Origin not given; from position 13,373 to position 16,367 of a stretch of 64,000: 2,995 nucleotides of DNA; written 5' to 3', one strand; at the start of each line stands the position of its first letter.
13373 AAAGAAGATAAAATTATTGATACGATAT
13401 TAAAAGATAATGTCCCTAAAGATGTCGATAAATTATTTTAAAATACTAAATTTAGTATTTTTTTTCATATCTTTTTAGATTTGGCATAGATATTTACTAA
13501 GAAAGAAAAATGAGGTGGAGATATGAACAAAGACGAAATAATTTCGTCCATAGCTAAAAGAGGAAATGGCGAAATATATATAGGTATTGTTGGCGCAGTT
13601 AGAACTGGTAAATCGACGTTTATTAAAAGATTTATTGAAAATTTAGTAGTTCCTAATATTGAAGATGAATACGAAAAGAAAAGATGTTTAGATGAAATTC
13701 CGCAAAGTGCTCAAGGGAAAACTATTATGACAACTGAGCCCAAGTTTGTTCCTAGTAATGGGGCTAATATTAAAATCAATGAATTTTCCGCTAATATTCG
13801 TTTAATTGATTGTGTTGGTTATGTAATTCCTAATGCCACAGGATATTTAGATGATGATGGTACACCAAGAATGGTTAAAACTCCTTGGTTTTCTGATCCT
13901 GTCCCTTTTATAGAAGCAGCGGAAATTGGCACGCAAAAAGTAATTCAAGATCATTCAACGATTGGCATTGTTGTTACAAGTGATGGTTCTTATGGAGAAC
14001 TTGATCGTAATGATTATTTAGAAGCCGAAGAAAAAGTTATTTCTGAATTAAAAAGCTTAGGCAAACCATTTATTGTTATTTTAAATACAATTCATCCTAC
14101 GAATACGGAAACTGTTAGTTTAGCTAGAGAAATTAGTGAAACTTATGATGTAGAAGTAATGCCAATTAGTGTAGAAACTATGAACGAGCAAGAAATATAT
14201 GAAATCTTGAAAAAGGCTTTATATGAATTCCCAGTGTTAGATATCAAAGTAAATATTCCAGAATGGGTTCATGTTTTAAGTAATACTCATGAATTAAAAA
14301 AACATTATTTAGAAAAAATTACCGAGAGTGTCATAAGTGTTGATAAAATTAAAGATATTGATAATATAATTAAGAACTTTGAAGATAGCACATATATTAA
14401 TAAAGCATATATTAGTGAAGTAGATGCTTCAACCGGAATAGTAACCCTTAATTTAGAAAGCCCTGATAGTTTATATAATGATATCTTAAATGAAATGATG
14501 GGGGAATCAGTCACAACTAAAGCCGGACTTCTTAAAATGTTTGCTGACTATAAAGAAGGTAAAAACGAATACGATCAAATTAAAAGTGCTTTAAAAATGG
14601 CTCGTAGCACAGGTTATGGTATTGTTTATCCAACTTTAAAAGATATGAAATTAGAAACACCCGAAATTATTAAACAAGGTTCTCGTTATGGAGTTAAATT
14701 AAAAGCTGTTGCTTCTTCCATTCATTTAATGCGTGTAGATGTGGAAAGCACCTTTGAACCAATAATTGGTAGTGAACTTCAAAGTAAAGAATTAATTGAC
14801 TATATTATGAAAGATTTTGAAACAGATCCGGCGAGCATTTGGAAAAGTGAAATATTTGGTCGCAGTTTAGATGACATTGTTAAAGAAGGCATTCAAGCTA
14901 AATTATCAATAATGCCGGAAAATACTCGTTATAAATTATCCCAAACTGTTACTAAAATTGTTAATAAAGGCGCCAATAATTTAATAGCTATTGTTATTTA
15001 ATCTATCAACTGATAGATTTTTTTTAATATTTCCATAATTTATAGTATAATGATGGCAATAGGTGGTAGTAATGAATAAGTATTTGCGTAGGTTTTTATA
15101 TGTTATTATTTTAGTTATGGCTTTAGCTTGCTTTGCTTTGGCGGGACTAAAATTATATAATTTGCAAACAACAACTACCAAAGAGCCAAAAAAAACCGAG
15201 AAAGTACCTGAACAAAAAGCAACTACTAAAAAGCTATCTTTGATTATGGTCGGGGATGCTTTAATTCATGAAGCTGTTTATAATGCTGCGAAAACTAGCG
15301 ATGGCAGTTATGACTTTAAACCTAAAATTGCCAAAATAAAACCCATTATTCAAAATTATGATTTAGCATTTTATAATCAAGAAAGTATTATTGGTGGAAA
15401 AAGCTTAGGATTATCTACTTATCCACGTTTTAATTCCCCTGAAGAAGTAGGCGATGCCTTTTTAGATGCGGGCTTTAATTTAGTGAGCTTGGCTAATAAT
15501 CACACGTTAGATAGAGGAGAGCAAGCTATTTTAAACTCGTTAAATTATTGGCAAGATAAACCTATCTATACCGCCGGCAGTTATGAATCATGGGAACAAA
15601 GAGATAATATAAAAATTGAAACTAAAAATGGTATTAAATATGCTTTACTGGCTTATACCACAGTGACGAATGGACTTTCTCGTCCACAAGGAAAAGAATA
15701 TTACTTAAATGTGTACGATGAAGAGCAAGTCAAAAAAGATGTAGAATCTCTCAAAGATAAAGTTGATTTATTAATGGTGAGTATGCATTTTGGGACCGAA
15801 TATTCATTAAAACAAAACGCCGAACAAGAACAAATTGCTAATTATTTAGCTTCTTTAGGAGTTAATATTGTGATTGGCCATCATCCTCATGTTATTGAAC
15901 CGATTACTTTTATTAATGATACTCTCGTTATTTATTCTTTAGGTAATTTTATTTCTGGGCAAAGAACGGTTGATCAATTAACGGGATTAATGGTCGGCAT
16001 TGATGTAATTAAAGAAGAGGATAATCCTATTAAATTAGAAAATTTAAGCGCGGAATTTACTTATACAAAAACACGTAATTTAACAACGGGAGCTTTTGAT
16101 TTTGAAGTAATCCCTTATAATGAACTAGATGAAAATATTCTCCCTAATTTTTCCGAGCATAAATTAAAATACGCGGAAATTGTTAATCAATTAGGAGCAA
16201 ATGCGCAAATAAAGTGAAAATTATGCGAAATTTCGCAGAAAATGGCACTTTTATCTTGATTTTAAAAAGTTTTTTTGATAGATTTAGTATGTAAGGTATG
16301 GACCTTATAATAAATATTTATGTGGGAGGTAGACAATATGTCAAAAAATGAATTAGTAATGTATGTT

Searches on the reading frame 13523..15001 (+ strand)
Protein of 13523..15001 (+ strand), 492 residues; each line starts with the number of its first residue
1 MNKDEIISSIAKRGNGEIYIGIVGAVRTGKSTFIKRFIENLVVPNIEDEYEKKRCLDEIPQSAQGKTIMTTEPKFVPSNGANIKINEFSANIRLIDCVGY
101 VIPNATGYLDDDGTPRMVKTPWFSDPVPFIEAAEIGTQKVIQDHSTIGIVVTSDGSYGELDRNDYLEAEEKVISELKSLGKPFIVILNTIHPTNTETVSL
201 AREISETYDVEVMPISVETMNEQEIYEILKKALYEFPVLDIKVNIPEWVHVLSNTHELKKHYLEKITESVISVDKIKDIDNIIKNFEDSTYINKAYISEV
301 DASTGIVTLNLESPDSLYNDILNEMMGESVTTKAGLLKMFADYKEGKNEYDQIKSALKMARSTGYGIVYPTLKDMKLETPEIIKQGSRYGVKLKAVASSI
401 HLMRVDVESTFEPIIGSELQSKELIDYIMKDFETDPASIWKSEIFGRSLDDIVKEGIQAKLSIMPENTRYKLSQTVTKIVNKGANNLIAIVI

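Call 81: search_protein_families(library=pfam, proteins=[window:13523-15001:+], max_evalue=0.001)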
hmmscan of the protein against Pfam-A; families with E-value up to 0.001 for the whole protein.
window:13523-15001:+ (492 aa): 4 families
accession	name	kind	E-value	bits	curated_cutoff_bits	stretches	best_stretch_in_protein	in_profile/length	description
PF09547.16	SpoIVA_ATPase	-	3.1e-106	354.5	26.6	1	1-237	1-237/237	Stage IV sporulation protein A, ATPase domain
PF20438.3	SpoIVA_middle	-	4.6e-58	196.7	25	1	240-416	3-179/179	Stage IV sporulation protein A, middle domain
PF20439.3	SpoIVA_C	-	3.1e-28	98.2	25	1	417-492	1-76/76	Sporulation stage IV protein A, C-terminal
PF00009.33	GTP_EFTU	-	0.00083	19.4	26.5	0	19-101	5-80/188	Elongation factor Tu GTP binding domain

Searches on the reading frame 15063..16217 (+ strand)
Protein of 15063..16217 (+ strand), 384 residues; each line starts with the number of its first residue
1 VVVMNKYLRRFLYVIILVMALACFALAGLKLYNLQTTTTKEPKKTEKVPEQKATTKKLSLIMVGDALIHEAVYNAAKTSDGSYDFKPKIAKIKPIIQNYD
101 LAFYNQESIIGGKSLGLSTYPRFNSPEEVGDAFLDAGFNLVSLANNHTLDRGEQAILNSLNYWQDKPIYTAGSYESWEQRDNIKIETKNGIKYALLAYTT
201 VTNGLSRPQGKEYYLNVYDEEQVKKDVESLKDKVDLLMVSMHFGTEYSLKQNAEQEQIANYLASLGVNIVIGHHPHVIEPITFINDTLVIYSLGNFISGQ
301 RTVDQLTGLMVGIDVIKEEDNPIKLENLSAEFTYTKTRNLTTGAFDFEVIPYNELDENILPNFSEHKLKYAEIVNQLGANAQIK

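Call 81: search_protein_families(library=pfam, proteins=[window:15063-16217:+], max_evalue=0.001)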
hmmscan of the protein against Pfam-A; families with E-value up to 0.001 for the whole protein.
window:15063-16217:+ (384 aa): 1 family
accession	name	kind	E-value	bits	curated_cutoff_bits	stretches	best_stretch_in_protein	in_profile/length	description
PF09587.15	PGA_cap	-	2.1e-68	231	27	1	60-300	2-255/255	Bacterial capsule synthesis protein PGA_cap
